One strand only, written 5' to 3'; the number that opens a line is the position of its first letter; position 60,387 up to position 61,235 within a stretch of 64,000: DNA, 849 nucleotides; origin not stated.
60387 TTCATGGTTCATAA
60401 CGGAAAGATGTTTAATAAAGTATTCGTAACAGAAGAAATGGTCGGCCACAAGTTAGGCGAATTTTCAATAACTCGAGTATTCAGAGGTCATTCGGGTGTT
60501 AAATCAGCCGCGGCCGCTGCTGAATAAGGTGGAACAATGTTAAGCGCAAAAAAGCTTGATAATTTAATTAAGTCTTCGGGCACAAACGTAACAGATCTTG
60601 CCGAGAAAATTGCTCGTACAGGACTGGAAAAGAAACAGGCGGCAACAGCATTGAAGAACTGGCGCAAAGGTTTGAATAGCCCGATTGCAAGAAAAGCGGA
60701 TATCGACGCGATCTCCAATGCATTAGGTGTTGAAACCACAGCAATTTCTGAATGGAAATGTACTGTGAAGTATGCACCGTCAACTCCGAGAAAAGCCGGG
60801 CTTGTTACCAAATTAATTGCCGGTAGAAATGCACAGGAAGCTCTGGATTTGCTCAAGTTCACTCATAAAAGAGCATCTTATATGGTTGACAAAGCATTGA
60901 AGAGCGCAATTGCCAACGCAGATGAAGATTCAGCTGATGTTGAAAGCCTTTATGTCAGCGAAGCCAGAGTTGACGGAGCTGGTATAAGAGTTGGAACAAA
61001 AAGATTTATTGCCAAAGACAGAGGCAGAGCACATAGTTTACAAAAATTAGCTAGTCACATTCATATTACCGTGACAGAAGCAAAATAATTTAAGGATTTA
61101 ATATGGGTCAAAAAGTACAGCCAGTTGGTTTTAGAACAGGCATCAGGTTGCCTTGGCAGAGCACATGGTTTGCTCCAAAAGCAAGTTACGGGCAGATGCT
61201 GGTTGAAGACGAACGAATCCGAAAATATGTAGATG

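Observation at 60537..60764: Ribosomal protein L22 fused to an N-terminal helix-turn-helix-like domain of about 75 aa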

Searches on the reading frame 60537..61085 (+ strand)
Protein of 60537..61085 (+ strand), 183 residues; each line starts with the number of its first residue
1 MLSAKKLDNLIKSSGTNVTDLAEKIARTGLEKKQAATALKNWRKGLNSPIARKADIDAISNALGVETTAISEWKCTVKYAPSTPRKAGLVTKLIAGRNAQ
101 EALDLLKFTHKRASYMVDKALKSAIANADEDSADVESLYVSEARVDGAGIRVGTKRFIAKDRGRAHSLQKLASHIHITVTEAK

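Call 3: search_protein_families(library=pfam, proteins=[window:60537-61085:+], max_evalue=10)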
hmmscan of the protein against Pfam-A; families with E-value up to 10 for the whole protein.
window:60537-61085:+ (183 aa): 3 families
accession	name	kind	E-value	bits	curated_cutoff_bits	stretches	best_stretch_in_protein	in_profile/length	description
PF00237.24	Ribosomal_L22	-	1.5e-24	86.6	28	1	77-179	3-103/104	Ribosomal protein L22p/L17e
PF07311.17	Dodecin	-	0.073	13.8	22.5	1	117-146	15-44/64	Dodecin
PF14549.12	P22_Cro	-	0.1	12.8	30.2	1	57-76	13-32/60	DNA-binding transcriptional regulator Cro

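Call 4: search_protein_families(library=ncbifam, proteins=[window:60537-61085:+], max_evalue=10)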
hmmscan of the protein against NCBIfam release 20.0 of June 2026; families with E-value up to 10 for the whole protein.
window:60537-61085:+ (183 aa): 6 families
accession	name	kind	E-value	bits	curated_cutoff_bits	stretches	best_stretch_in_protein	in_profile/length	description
TIGR01044.1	rplV_bact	equivalog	2.2e-23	82.5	73.65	1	78-179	4-103/103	50S ribosomal protein L22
NF008917.0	PRK12279.1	equivalog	4e-10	39.4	526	1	83-180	13-109/311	50S ribosomal protein L22/unknown domain fusion protein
TIGR01038.1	uL22_arch_euk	equivalog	1.1e-05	25.5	79.85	1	107-181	77-147/148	50S ribosomal protein L22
NF003260.0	PRK04223.1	equivalog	0.00034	20.5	137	1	97-182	71-152/154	50S ribosomal protein L22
NF046037.1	carphisopro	domain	0.058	13.6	38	1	57-74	12-29/54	carph-isopro domain-containing protein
NF053536.1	DarG_fam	subfamily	0.086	13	70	1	11-59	33-85/131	DarG family dialkylresorcinol biosynthesis protein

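Call 5: find_homologous_proteins(query=window:60537-61085:+, max_evalue=0.001)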
Query window:60537-61085:+ (183 aa): 692 proteins with E <= 0.001 among 876 candidates; the best 120 are listed.
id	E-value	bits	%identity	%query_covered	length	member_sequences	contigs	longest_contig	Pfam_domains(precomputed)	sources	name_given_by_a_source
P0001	1.3e-98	345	90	100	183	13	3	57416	PF00237.25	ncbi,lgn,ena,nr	ncbi:MAG TPA: 50S ribosomal protein L22 [Phycisphaerales bacterium]|nr:50S ribosomal protein L22 [Ph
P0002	2.7e-96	338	87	100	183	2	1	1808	PF00237.25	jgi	jgi:large subunit ribosomal protein L22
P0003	1.4e-92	326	83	99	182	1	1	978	PF00237.25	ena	-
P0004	1.0e-91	323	82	99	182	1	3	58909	PF00237.25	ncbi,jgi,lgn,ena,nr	ncbi:MAG TPA: 50S ribosomal protein L22 [Phycisphaerales bacterium]|nr:50S ribosomal protein L22 [Ph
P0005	1.6e-91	322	85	99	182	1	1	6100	PF00237.25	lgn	-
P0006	2.4e-90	318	81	99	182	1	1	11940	PF00237.25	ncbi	-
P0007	8.0e-89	314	80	99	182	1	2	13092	PF00237.25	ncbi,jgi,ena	-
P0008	3.5e-88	311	79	99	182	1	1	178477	PF00237.25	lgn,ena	-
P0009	4.4e-87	308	78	99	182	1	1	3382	PF00237.25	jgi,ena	-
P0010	5.9e-87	307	78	99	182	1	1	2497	PF00237.25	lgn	-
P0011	3.3e-85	302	77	99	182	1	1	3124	PF00237.25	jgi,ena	-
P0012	3.9e-81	289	74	99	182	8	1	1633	PF00237.25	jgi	jgi:large subunit ribosomal protein L22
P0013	6.4e-80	285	71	99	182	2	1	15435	PF00237.25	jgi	jgi:large subunit ribosomal protein L22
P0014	8.2e-80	284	72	99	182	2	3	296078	PF00237.25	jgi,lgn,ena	-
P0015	1.2e-79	284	71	99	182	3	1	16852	PF00237.25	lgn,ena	-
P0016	3.2e-79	282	71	99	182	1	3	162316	PF00237.25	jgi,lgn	-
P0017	9.0e-79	281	71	99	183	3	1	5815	PF00237.25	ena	-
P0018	9.4e-78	278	72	99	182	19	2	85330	PF00237.25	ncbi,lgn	-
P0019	4.3e-77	275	70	99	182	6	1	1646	PF00237.25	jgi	jgi:large subunit ribosomal protein L22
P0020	4.9e-77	275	70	99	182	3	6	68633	PF00237.25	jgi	jgi:large subunit ribosomal protein L22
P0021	7.3e-77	275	71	99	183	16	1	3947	PF00237.25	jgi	jgi:large subunit ribosomal protein L22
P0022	9.3e-77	274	70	99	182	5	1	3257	PF00237.25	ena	-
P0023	2.4e-76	273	71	99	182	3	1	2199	PF00237.25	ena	-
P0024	3.0e-76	273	70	99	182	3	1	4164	PF00237.25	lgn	-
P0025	3.1e-76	273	70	99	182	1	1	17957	PF00237.25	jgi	jgi:large subunit ribosomal protein L22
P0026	6.1e-76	272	69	99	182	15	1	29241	PF00237.25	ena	-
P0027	7.0e-76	271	70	99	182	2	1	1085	PF00237.25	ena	-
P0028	7.3e-76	271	69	99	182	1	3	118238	PF00237.25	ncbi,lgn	-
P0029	9.2e-76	271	70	99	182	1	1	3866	PF00237.25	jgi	jgi:large subunit ribosomal protein L22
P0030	1.8e-75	270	71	99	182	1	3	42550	PF00237.25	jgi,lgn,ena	-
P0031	2.6e-75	270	70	99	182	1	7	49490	PF00237.25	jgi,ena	jgi:large subunit ribosomal protein L22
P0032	2.9e-75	269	71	99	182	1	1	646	PF00237.25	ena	-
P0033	3.5e-75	269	67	99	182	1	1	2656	PF00237.25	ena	-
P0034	4.0e-75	269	70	99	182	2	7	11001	PF00237.25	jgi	jgi:large subunit ribosomal protein L22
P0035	5.5e-75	269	71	99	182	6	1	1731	PF00237.25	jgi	jgi:large subunit ribosomal protein L22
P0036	1.2e-74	267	70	99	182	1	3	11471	PF00237.25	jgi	jgi:large subunit ribosomal protein L22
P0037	1.2e-73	264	68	99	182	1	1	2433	PF00237.25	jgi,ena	jgi:large subunit ribosomal protein L22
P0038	1.7e-73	264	68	99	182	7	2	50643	PF00237.25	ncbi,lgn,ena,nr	ncbi:MAG: 50S ribosomal protein L22 [Phycisphaerae bacterium]|nr:50S ribosomal protein L22 [Phycisph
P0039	2.7e-73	263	70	99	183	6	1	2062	PF00237.25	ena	-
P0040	2.9e-73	263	69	99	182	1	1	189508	PF00237.25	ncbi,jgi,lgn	-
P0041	2.7e-72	260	68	99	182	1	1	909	PF00237.25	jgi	-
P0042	3.0e-72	260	69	99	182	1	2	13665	PF00237.25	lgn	-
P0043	2.6e-70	253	65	99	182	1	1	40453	PF00237.25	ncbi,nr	ncbi:MAG: 50S ribosomal protein L22 [Sedimentisphaerales bacterium]|nr:50S ribosomal protein L22 [Se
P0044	2.8e-70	253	66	99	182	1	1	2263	PF00237.25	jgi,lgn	jgi:large subunit ribosomal protein L22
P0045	3.4e-70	253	66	99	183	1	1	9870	PF00237.25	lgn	-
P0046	6.7e-70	252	65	99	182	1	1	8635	PF00237.25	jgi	jgi:large subunit ribosomal protein L22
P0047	4.0e-69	250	65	99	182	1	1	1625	PF00237.25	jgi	jgi:large subunit ribosomal protein L22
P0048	3.4e-68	247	64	99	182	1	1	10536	PF00237.25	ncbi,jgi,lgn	-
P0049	7.0e-68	246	62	99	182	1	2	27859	PF00237.25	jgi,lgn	jgi:large subunit ribosomal protein L22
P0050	2.2e-66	241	64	99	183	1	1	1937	PF00237.25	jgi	jgi:large subunit ribosomal protein L22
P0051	1.9e-65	238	64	99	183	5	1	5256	PF00237.25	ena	-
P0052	5.5e-65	236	62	99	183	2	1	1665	PF00237.25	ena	-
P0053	2.5e-64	234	63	99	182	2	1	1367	PF00237.25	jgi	jgi:large subunit ribosomal protein L22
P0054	9.6e-64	232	60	99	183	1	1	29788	PF00237.25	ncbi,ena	-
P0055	1.5e-63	231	61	99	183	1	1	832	PF00237.25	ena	-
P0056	2.1e-63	231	60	99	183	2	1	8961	PF00237.25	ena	-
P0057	7.3e-63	229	60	99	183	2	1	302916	PF00237.25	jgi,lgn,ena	-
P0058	7.7e-63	229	60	99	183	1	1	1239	PF00237.25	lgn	-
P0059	1.6e-62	228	60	99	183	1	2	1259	PF00237.25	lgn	-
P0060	2.0e-62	228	61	99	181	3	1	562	PF00237.25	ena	-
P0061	4.1e-62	227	62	99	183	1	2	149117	PF00237.25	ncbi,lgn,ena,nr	ncbi:MAG: 50S ribosomal protein L22 [Anaerohalosphaeraceae bacterium]|nr:50S ribosomal protein L22 [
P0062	4.4e-62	227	61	99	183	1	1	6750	PF00237.25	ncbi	-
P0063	6.5e-62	226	61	99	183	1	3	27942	PF00237.25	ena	-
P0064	8.9e-62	226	62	99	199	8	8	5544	PF00237.25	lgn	-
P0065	1.4e-61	225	60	99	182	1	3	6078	PF00237.25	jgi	jgi:large subunit ribosomal protein L22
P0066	1.5e-61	225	61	99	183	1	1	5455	PF00237.25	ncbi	-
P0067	3.4e-61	224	61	99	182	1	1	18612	PF00237.25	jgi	jgi:large subunit ribosomal protein L22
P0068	5.9e-61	223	59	99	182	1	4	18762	PF00237.25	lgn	-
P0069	6.1e-61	223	59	99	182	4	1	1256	PF00237.25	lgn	-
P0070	6.1e-61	223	60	99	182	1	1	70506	PF00237.25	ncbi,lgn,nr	ncbi:MAG: 50S ribosomal protein L22 [Sedimentisphaerales bacterium]|nr:50S ribosomal protein L22 [Se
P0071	7.0e-61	223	58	99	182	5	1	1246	PF00237.25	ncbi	-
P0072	7.4e-61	223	59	99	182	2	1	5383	PF00237.25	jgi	jgi:large subunit ribosomal protein L22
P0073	1.1e-60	222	60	99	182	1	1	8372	PF00237.25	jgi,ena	-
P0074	1.4e-60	222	60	99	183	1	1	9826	PF00237.25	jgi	jgi:large subunit ribosomal protein L22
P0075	1.5e-60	222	58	99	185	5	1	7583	PF00237.25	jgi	jgi:large subunit ribosomal protein L22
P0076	1.8e-60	221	61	99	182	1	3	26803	PF00237.25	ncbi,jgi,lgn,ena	-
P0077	2.7e-60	221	92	62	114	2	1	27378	PF00237.25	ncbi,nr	ncbi:MAG: 50S ribosomal protein L22 [Planctomycetes bacterium GWF2_42_9]|nr:MAG: 50S ribosomal prote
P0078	2.9e-60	221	56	99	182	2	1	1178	PF00237.25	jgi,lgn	jgi:large subunit ribosomal protein L22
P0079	3.2e-60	221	60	99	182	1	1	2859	PF00237.25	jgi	jgi:large subunit ribosomal protein L22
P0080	3.6e-60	220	59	99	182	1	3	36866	PF00237.25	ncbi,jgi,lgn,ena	-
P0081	5.2e-60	220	58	99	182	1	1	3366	PF00237.25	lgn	-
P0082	5.3e-60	220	59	99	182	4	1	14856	PF00237.25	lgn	-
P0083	8.9e-60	219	61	99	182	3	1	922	PF00237.25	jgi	-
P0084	1.1e-59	219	58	99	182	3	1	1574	PF00237.25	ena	-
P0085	1.4e-59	218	55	99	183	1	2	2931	PF00237.25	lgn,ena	-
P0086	1.5e-59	218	59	99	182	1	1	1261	PF00237.25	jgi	jgi:large subunit ribosomal protein L22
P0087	1.6e-59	218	57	99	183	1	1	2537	PF00237.25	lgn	-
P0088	1.6e-59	218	58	99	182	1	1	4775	PF00237.25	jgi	-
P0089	1.7e-59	218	60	99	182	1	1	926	PF00237.25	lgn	-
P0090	1.8e-59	218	60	99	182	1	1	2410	PF00237.25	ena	-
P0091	1.9e-59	218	58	99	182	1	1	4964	PF00237.25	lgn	-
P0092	2.2e-59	218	60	91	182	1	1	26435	PF00237.25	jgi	jgi:large subunit ribosomal protein L22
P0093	2.6e-59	218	57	99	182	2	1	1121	PF00237.25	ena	-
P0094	2.7e-59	218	60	99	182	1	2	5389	PF00237.25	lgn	-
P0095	2.8e-59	218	58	99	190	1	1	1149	PF00237.25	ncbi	-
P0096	3.1e-59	217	60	99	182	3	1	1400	PF00237.25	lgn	-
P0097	3.1e-59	217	57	99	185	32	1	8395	PF00237.25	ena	-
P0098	3.4e-59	217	60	99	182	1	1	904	PF00237.25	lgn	-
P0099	3.5e-59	217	59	99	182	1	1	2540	PF00237.25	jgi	-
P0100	3.5e-59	217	59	99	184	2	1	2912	PF00237.25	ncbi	-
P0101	3.7e-59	217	57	99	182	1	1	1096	PF00237.25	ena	-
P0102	3.9e-59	217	59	99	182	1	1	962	PF00237.25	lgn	-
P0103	4.0e-59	217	59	99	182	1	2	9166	PF00237.25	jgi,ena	-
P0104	4.2e-59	217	59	99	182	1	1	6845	PF00237.25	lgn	-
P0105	4.4e-59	217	59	99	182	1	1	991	PF00237.25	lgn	-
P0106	4.8e-59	217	59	99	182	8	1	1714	PF00237.25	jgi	jgi:large subunit ribosomal protein L22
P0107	5.3e-59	217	58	99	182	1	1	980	PF00237.25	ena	-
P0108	5.7e-59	217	65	88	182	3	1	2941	PF00237.25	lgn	-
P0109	6.3e-59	216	59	99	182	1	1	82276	PF00237.25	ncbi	ncbi:MAG: 50S ribosomal protein L22 [Planctomycetota bacterium]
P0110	6.5e-59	216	59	99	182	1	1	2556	PF00237.25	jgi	-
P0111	6.7e-59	216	58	99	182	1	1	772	PF00237.25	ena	-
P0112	7.0e-59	216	58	99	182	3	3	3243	PF12844.14,PF00237.25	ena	-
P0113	7.7e-59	216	57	99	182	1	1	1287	PF00237.25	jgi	jgi:large subunit ribosomal protein L22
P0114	8.4e-59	216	57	99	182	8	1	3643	PF00237.25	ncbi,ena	-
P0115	8.8e-59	216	58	99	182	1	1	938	PF00237.25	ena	-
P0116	9.7e-59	216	57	99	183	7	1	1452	PF13560.13,PF00237.25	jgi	-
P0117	1.0e-58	216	57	99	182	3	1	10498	PF00237.25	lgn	-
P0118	1.1e-58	216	83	65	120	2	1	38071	PF00237.25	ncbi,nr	ncbi:MAG: 50S ribosomal protein L22 [Planctomycetes bacterium GWF2_41_51]|nr:MAG: 50S ribosomal prot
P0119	1.2e-58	216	59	99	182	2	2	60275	PF00237.25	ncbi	-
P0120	1.3e-58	215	57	99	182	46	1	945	PF01527.27,PF00237.25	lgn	-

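Call 19: predict_structure(alignment_id=A1)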
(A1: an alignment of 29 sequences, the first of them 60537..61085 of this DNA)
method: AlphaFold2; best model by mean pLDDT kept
length: 183 residues; sequences in the alignment: 29
mean_pLDDT: 81.5   pTM: 0.70
mean pLDDT of the five models: 81.5, 78.5, 78.1, 72.9, 52.4
residues with pLDDT >= 90: 31; 70-90: 122; 50-70: 26; < 50: 4
segments of 3 or more residues with pLDDT < 50: none
pLDDT, mean of each block of 10 residues (from residue 1): 87 83 83 88 85 87 85 82 74 91 89 86 90 87 77 55 57 82 75
secondary structure, 60 per line:
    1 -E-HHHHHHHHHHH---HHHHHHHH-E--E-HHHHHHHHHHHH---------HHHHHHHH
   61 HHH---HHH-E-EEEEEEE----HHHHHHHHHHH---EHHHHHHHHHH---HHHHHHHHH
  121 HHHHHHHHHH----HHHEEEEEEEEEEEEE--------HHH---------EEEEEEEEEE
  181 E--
elements in order: H4-14 H18-25 H32-43 H53-63 E73-79 H84-94 H99-108 H112-130 E138-150 E171-181

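Call 24: fold_search(model_id=the predicted structure, library=pdb)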
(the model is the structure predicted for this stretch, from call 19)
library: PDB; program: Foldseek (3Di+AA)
matches with E <= 10: 472; with E <= 0.001: 225
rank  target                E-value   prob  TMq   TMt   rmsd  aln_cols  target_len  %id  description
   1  8uu5_U                1.7e-09  1.00  0.54  0.85   2.4       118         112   40  Cryo-EM structure of the Listeria innocua 70S ribosome (head-swiveled) in complex with pe/E-tRNA (structure I-B) (released 2024-02-28)
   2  4v8i_DW               2.4e-09  1.00  0.53  0.83   2.7       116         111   37  Crystal structure of YfiA bound to the 70S ribosome. (released 2014-07-09)
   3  7nhk_V                2.9e-09  1.00  0.54  0.87   2.3       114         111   41  LsaA, an antibiotic resistance ABCF, in complex with 70S ribosome from Enterococcus faecalis (released 2021-05-05)
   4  8buu_S                3.2e-09  1.00  0.54  0.87   2.3       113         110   39  ARE-ABCF VmlR2 bound to a 70S ribosome (released 2023-04-05)
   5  9qqq_r                3.6e-09  1.00  0.51  0.84   2.6       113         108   36  Cryo-EM structure of SKM-70S ribosomal stalled complex in the major state (vacant A-site, canon) (released 2026-02-18)
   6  5t7v_L5               4.6e-09  1.00  0.54  0.86   2.3       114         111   38  Methicillin Resistant, Linezolid resistant Staphylococcus aureus 70S ribosome (delta S145 uL3) (released 2017-05-31)
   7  8c91_S                5.2e-09  1.00  0.51  0.89   2.0       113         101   34  Cryo-EM captures early ribosome assembly in action (released 2023-04-05)
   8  1bxe                  5.5e-09  1.00  0.53  0.85   2.6       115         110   37  RIBOSOMAL PROTEIN L22 FROM THERMUS THERMOPHILUS (released 1998-10-07)
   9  8uu4_U                5.9e-09  1.00  0.54  0.86   2.4       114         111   39  Cryo-EM structure of the Listeria innocua 70S ribosome in complex with HPF (structure I-A) (released 2024-02-28)
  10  4v51_BW               8.4e-09  1.00  0.54  0.85   2.3       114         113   38  Structure of the Thermus thermophilus 70S ribosome complexed with mRNA, tRNA and paromomycin (released 2014-07-09)
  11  7nhn_V                9.5e-09  1.00  0.54  0.86   2.3       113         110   40  VgaL, an antibiotic resistance ABCF, in complex with 70S ribosome from Listeria monocytogenes (released 2021-05-05)
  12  6o8z_T                9.5e-09  1.00  0.54  0.85   2.4       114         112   41  Cryo-EM image reconstruction of the 70S Ribosome Enterococcus faecalis Class04 (released 2020-09-16)
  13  9h91_S                1.1e-08  1.00  0.54  0.86   2.3       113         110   35  Cryo-EM structure of the Vibrio natrigens 50S ribosomal subunit in complex with the proline-rich antimicrobial peptide (released 2025-05-21)
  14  6s0x_Q                1.2e-08  1.00  0.53  0.85   2.6       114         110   38  Erythromycin Resistant Staphylococcus aureus 70S ribosome (delta R88 A89 uL22) in complex with erythromycin. (released 2019-08-21)
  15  8c90_S                1.2e-08  1.00  0.52  0.87   2.6       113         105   34  Cryo-EM captures early ribosome assembly in action (released 2023-04-05)
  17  1i4j_A                1.4e-08  1.00  0.53  0.86   2.2       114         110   37  CRYSTAL STRUCTURE OF L22 RIBOSOMAL PROTEIN MUTANT (released 2002-09-11)
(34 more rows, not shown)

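Call 40: search_protein_families(library=pfam, proteins=[P0116, P0112], max_evalue=0.1)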
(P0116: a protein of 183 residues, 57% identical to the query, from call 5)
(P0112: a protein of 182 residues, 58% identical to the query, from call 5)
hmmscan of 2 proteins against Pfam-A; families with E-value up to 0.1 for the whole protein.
P0116 (183 aa): 5 families
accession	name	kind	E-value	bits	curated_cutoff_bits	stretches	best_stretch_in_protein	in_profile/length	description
PF00237.24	Ribosomal_L22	-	9.7e-29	100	28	1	79-180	4-103/104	Ribosomal protein L22p/L17e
PF13560.12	HTH_31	-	7.5e-06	26.6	27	1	5-29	3-27/64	Helix-turn-helix domain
PF01381.28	HTH_3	-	0.0066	16.9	23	0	8-71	1-55/55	Helix-turn-helix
PF01527.26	HTH_Tnp_1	-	0.019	15.6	24.1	0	57-89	26-57/75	Transposase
PF10723.15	RepB-RCR_reg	-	0.051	14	21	0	7-28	53-74/81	Replication regulatory protein RepB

P0112 (182 aa): 8 families
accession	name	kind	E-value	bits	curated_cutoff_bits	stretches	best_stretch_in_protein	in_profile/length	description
PF00237.24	Ribosomal_L22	-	3.3e-26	91.9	28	1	76-180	2-104/104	Ribosomal protein L22p/L17e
PF12844.13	HTH_19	-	5.5e-06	26.6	30.2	1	4-69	1-57/64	Helix-turn-helix domain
PF01381.28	HTH_3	-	0.00065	20.1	23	1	37-65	24-50/55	Helix-turn-helix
PF13443.12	HTH_26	-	0.0037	17.9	22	1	6-74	1-61/63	Cro/C1-type HTH DNA-binding domain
PF13560.12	HTH_31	-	0.032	15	27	0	6-66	5-57/64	Helix-turn-helix domain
PF14549.12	P22_Cro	-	0.033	14.4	30.2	1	56-74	12-30/60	DNA-binding transcriptional regulator Cro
PF05920.17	Homeobox_KN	-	0.064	13.6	24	0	47-73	7-33/40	Homeobox KN domain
PF15943.11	YdaS_toxin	-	0.093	13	30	0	58-96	13-49/65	Bacterial toxin YdaS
